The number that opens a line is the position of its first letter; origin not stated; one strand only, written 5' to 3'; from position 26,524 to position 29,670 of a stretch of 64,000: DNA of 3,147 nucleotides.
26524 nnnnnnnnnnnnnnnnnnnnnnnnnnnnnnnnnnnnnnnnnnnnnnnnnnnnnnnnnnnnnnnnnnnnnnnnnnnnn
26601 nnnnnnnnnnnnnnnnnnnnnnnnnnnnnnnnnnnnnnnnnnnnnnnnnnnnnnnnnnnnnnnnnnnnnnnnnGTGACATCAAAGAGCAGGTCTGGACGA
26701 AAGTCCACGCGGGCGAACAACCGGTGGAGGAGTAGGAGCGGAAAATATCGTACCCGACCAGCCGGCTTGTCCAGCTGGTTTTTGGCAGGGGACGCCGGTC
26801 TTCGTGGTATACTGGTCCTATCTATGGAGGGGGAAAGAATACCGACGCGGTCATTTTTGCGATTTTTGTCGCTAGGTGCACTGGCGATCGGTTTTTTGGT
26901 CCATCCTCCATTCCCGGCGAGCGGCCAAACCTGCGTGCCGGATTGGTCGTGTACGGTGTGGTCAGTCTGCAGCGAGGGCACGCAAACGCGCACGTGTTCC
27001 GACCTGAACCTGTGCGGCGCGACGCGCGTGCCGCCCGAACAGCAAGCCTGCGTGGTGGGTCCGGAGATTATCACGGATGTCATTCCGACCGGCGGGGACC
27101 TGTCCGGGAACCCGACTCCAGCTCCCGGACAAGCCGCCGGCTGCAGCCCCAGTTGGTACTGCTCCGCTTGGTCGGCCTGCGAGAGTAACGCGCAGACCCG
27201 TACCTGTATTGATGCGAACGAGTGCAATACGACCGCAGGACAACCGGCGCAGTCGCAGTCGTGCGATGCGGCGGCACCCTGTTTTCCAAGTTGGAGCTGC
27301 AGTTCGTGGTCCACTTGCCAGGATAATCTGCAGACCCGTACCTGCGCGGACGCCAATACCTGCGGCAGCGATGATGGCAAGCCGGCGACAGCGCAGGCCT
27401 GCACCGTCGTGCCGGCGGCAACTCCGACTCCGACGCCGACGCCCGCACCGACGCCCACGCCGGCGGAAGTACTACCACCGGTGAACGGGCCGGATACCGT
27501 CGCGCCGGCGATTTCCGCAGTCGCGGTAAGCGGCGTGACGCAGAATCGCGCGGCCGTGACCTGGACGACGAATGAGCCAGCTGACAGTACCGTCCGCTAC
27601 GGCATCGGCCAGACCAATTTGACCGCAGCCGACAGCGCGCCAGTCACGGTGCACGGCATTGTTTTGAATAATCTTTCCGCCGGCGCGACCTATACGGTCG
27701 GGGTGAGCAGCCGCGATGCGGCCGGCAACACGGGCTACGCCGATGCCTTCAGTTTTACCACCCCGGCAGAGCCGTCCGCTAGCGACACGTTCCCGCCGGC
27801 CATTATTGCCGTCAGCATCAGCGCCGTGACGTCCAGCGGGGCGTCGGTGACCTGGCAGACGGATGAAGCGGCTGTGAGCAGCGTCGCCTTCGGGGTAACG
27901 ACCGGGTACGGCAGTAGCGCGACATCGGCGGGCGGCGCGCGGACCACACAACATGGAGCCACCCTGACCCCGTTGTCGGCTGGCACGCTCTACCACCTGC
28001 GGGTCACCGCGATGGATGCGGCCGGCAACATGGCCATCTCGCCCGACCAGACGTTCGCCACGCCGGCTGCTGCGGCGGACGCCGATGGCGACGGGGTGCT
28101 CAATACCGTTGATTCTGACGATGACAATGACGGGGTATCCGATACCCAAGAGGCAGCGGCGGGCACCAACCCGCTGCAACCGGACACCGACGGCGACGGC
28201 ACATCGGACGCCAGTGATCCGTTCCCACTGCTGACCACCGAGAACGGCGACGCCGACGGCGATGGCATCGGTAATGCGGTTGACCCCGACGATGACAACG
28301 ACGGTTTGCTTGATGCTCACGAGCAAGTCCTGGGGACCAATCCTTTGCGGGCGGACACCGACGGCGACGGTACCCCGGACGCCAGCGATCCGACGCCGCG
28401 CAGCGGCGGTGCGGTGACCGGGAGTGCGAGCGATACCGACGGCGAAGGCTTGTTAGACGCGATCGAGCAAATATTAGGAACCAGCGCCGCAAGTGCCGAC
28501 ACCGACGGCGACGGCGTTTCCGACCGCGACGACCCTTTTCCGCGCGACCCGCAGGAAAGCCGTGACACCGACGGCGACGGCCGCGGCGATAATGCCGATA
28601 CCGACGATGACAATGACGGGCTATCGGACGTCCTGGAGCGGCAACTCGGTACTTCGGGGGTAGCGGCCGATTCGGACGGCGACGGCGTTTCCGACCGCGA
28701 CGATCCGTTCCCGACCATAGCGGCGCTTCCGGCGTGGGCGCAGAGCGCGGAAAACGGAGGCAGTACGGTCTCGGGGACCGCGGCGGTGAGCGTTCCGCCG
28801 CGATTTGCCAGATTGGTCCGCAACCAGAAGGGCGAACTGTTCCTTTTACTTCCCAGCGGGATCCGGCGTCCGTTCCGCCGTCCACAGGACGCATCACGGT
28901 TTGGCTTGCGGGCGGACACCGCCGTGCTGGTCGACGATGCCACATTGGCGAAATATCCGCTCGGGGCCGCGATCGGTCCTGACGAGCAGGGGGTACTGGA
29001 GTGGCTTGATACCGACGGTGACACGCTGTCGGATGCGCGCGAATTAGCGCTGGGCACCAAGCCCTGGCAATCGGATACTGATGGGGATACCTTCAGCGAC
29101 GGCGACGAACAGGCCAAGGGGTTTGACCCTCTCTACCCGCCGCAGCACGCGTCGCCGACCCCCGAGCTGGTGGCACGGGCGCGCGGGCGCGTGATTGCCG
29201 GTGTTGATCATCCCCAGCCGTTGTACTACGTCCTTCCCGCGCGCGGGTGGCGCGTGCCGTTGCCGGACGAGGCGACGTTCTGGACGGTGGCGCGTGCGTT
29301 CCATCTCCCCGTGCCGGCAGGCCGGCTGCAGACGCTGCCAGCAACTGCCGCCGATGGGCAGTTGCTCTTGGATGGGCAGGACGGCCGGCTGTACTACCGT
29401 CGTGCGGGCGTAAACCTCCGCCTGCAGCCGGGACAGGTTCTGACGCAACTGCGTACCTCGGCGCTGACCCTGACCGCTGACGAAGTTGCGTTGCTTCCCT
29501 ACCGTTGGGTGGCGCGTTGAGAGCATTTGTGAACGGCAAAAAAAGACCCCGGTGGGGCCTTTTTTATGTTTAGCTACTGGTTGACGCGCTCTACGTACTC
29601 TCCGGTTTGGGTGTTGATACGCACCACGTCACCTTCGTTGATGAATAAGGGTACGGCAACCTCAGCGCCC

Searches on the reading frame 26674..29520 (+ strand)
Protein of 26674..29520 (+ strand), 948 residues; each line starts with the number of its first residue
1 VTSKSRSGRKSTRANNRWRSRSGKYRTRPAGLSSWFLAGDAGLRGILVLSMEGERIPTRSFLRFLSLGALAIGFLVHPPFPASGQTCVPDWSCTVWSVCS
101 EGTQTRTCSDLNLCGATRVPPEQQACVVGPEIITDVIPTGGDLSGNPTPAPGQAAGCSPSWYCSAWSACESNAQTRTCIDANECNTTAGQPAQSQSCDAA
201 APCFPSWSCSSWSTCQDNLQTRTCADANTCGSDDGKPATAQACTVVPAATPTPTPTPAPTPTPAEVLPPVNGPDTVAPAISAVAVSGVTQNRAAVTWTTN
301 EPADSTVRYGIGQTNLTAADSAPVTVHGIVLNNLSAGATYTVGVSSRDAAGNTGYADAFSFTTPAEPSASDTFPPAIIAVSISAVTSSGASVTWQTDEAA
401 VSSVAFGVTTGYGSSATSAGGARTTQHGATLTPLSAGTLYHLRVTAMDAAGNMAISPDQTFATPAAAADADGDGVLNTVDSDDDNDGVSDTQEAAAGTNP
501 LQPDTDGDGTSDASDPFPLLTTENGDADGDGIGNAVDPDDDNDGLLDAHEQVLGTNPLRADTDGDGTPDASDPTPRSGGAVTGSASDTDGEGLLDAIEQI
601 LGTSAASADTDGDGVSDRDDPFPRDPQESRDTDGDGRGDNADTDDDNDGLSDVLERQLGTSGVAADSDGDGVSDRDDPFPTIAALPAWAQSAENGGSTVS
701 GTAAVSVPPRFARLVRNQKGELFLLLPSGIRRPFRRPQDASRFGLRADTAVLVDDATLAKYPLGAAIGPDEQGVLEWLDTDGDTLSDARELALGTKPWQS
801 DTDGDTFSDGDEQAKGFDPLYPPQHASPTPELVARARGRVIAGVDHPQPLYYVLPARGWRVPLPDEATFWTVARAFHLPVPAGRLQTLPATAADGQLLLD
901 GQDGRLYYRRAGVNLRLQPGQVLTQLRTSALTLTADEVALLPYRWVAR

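Call 8: search_protein_families(library=pfam, proteins=[window:26674-29520:+], max_evalue=0.01)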
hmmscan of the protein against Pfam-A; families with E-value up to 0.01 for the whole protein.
window:26674-29520:+ (948 aa): 5 families
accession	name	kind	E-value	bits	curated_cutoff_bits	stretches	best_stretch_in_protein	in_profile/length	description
PF16656.11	Pur_ac_phosph_N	-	6.8e-13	49.4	30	2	378-463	4-93/93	Purple acid Phosphatase, N-terminal domain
PF18884.5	TSP3_bac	-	1.7e-11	44.2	25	3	482-503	1-22/22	Bacterial TSP3 repeat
PF00041.27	fn3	-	4.8e-10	40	25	2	379-456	5-78/84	Fibronectin type III domain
PF25059.1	FN3_DSCAM-DSCAML_C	-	0.0012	19.5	39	0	425-454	43-72/89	DSCAM/DSCAML C-terminal Fn3-like domain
PF12245.14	Big_3_2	-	0.0081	16.8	23.3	0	424-462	81-119/122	Bacterial Ig-like domain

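Call 69: search_solved_structures(query=window:26674-29520:+, max_evalue=0.1)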
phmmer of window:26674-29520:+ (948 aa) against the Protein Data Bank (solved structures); distinct sequences matched with E-value up to 0.1: 4.
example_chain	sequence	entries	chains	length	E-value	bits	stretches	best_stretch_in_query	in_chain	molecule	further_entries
5wtl_A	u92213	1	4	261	3.7e-06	28.7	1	560-684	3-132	OmpA family protein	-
1yo8_A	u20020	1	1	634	3.5e-05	25.4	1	523-643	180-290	thrombospondin-2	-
2rhp_A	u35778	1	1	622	0.00047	21.7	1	524-643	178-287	Thrombospondin-2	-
6bt9_A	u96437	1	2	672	0.004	18.6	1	268-387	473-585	Chitinase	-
